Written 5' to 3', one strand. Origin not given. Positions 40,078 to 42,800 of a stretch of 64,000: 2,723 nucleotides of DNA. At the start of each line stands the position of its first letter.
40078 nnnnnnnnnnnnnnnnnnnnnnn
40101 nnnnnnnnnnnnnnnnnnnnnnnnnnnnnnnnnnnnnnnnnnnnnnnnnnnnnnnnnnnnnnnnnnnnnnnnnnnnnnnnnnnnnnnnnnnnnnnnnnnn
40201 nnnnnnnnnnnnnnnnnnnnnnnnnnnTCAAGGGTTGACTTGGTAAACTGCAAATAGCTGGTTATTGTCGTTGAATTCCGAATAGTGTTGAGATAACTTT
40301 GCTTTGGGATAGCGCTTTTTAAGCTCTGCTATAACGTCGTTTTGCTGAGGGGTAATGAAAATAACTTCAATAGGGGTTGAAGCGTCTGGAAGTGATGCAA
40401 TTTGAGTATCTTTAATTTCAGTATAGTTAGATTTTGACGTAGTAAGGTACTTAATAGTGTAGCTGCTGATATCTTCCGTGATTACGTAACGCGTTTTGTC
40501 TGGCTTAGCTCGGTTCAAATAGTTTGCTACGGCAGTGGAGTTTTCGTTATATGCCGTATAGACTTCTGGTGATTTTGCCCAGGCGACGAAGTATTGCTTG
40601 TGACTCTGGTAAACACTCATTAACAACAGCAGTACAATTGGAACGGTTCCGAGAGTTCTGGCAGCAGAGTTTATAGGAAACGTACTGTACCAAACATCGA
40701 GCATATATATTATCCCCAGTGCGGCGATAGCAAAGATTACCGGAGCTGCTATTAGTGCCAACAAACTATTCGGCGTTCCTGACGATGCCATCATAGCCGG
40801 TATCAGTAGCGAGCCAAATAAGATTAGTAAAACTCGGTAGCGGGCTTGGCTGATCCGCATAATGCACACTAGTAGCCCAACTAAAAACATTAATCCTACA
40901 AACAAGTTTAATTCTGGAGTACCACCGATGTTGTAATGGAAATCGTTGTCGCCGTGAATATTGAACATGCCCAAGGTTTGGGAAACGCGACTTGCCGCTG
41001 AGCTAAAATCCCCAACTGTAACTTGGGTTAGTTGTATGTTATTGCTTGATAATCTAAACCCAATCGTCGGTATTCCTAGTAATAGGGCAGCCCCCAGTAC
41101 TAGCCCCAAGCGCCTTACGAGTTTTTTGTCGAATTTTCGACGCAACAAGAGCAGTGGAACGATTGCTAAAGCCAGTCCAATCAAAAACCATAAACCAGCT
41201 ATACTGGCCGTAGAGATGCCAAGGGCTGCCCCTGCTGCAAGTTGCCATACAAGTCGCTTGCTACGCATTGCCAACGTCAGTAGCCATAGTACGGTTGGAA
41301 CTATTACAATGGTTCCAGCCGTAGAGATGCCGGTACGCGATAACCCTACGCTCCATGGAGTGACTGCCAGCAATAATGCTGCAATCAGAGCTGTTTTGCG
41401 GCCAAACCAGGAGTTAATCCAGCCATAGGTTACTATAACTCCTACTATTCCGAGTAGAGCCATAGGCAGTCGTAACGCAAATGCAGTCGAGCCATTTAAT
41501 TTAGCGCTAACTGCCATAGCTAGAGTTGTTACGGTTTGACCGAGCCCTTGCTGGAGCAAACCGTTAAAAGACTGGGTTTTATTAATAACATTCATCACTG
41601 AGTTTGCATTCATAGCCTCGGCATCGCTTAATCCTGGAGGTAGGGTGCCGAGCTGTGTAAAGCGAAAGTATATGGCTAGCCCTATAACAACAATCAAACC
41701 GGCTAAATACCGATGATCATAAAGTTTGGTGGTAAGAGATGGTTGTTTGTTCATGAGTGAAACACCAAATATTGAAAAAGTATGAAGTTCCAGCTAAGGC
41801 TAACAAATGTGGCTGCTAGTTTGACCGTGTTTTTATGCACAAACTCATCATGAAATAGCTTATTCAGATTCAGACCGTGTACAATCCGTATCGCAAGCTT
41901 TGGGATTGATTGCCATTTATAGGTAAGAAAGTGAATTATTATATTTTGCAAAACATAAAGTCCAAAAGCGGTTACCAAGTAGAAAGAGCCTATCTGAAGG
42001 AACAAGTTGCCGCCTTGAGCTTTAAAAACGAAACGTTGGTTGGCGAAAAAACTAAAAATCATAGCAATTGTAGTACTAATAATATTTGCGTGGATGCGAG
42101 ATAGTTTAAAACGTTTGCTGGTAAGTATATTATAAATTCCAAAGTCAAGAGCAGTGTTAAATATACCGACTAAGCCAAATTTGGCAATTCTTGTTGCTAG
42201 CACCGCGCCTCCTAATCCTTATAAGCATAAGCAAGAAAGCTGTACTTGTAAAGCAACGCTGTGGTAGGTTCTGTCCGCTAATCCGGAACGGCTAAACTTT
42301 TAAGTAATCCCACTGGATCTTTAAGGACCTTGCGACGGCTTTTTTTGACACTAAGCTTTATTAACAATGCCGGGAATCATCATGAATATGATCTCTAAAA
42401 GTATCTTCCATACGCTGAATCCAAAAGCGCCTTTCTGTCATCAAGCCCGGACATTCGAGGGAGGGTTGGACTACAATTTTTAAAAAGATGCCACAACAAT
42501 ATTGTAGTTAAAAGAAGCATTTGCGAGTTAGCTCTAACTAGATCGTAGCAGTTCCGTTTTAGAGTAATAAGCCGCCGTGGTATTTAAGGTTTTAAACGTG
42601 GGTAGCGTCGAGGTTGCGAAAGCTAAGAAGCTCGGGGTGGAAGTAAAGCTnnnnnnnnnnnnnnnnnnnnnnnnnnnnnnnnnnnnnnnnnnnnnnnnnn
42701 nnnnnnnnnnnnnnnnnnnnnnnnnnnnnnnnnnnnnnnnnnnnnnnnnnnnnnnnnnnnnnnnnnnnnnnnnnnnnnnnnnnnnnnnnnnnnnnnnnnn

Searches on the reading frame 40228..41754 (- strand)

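Call 16: search_protein_families(library=pfam, proteins=[window:40228-41754:-])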
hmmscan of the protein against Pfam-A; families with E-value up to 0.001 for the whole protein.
window:40228-41754:- (508 aa): 1 family
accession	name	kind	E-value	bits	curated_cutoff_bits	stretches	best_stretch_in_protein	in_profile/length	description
PF13231.12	PMT_2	-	2.4e-10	41.3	26.1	1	78-224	8-153/160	Dolichyl-phosphate-mannose-protein mannosyltransferase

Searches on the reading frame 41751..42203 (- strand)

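Call 16: search_protein_families(library=pfam, proteins=[window:41751-42203:-])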
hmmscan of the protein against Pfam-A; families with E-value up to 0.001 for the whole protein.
window:41751-42203:- (150 aa): 1 family
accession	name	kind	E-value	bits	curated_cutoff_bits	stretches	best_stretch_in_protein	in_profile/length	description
PF04138.20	GtrA_DPMS_TM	-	4.7e-17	62.7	26.1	1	8-148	1-117/117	GtrA/DPMS, transmembrane domain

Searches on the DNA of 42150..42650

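Call 8: search_rna_families(source=window, start=42150, end=42650, threshold=evalue, max_evalue=10, show_alignments=2)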
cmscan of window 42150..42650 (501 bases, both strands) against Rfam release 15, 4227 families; matches with E-value up to 10: 0.
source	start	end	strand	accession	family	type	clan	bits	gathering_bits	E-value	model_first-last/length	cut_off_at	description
